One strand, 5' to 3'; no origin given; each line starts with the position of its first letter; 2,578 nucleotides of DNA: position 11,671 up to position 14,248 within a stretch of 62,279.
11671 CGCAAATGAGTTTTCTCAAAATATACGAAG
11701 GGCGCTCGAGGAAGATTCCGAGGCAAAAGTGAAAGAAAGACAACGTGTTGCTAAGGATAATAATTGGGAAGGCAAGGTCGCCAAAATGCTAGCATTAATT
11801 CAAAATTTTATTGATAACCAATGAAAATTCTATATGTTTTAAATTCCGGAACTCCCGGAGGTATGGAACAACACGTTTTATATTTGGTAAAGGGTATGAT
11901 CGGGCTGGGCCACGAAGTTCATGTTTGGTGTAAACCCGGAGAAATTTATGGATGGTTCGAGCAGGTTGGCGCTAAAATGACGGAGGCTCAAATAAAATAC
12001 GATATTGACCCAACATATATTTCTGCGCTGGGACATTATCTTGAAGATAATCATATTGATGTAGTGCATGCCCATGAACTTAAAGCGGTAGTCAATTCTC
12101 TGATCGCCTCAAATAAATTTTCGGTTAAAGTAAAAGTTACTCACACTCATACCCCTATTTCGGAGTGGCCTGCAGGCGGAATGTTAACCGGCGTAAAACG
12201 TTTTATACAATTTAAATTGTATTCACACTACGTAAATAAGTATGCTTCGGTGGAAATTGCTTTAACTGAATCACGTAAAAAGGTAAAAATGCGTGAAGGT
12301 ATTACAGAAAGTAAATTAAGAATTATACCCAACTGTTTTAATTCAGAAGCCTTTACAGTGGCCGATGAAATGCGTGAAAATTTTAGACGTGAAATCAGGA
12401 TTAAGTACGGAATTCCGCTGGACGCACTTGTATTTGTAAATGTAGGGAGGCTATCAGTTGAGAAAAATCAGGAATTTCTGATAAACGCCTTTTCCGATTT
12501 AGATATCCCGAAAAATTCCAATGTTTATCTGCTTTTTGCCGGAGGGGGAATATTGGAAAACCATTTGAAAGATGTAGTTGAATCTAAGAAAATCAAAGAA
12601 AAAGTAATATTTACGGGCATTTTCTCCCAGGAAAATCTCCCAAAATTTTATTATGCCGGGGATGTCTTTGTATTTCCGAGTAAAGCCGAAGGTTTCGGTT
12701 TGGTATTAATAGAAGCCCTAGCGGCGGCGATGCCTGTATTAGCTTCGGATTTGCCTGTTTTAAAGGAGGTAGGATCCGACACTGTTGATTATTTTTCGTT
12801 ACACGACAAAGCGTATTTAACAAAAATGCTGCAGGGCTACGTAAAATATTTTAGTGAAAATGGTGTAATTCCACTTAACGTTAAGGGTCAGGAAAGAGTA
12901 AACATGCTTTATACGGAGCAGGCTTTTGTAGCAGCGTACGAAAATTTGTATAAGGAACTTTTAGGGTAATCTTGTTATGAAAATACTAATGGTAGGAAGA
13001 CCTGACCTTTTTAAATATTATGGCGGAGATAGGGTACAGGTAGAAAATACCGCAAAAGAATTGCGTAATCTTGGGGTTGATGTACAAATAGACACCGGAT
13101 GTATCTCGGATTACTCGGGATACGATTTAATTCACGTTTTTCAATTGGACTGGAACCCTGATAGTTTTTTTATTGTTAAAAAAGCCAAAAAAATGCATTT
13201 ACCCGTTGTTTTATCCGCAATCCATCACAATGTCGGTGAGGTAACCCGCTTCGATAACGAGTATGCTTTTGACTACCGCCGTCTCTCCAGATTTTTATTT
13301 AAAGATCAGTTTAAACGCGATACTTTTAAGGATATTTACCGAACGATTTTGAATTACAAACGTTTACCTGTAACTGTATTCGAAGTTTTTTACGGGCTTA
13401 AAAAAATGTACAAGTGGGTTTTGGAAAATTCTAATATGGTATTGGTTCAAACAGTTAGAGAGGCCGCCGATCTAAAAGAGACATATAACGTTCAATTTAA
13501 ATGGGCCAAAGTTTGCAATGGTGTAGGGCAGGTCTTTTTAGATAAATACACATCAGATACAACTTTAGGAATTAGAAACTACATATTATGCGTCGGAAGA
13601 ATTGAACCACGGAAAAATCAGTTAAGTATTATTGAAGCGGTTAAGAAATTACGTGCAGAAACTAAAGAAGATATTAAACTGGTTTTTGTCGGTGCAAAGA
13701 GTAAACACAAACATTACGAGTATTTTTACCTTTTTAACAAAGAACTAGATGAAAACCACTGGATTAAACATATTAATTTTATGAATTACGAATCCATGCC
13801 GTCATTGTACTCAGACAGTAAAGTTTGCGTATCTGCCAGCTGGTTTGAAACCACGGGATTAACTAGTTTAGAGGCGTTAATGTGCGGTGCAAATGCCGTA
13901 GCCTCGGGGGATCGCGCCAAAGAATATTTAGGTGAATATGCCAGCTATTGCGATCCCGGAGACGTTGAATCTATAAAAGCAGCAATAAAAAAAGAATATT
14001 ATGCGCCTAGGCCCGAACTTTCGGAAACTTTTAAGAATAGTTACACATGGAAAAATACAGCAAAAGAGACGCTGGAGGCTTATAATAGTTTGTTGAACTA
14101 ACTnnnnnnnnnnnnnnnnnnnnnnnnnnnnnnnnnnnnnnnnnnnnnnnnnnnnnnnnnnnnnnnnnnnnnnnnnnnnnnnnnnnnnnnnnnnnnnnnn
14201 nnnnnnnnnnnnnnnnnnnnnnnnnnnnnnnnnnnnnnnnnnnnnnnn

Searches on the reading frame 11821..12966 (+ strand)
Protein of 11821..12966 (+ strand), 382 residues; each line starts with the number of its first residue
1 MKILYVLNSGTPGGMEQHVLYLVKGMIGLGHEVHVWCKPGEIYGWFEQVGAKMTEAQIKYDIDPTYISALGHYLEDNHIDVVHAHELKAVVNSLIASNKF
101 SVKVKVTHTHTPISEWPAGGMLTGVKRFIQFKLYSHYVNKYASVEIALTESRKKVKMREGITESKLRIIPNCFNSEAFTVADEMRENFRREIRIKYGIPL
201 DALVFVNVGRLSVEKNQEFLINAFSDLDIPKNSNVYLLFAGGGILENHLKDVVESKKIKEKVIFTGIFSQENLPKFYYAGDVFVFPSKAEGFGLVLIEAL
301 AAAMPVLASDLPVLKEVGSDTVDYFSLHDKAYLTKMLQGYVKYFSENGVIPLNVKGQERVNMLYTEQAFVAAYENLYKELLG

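Call 8: search_protein_families(library=pfam, proteins=[window:11821-12966:+], max_evalue=0.001)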
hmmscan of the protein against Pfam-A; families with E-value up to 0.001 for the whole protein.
window:11821-12966:+ (382 aa): 5 families
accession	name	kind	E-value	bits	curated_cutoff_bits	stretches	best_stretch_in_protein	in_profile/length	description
PF00534.26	Glycos_transf_1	-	1.3e-30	106.6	26.4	1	189-322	2-135/172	Glycosyl transferases group 1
PF13692.12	Glyco_trans_1_4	-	3.1e-24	86.3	27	1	204-323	3-120/142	Glycosyl transferases group 1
PF13439.12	Glyco_transf_4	-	2.2e-15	57.6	28.5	1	12-175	1-168/170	Glycosyltransferase Family 4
PF13579.12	Glyco_trans_4_4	-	9.9e-11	42.7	29.7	1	13-171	1-157/158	Glycosyl transferase 4-like domain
PF20706.3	GT4-conflict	-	2e-06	27.5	26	1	280-310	282-312/385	Family 4 Glycosyltransferase in conflict systems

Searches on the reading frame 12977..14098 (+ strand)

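Call 8: search_protein_families(library=pfam, proteins=[window:12977-14098:+], max_evalue=0.001)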
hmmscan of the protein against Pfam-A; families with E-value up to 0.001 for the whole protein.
window:12977-14098:+ (374 aa): 3 families
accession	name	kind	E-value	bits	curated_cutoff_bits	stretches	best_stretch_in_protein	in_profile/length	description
PF00534.26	Glycos_transf_1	-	4.7e-21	75.5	26.4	1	200-339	15-154/172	Glycosyl transferases group 1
PF13692.12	Glyco_trans_1_4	-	3.9e-18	66.5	27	1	201-338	2-137/142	Glycosyl transferases group 1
PF20706.3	GT4-conflict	-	0.00012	21.7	26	1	201-305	198-306/385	Family 4 Glycosyltransferase in conflict systems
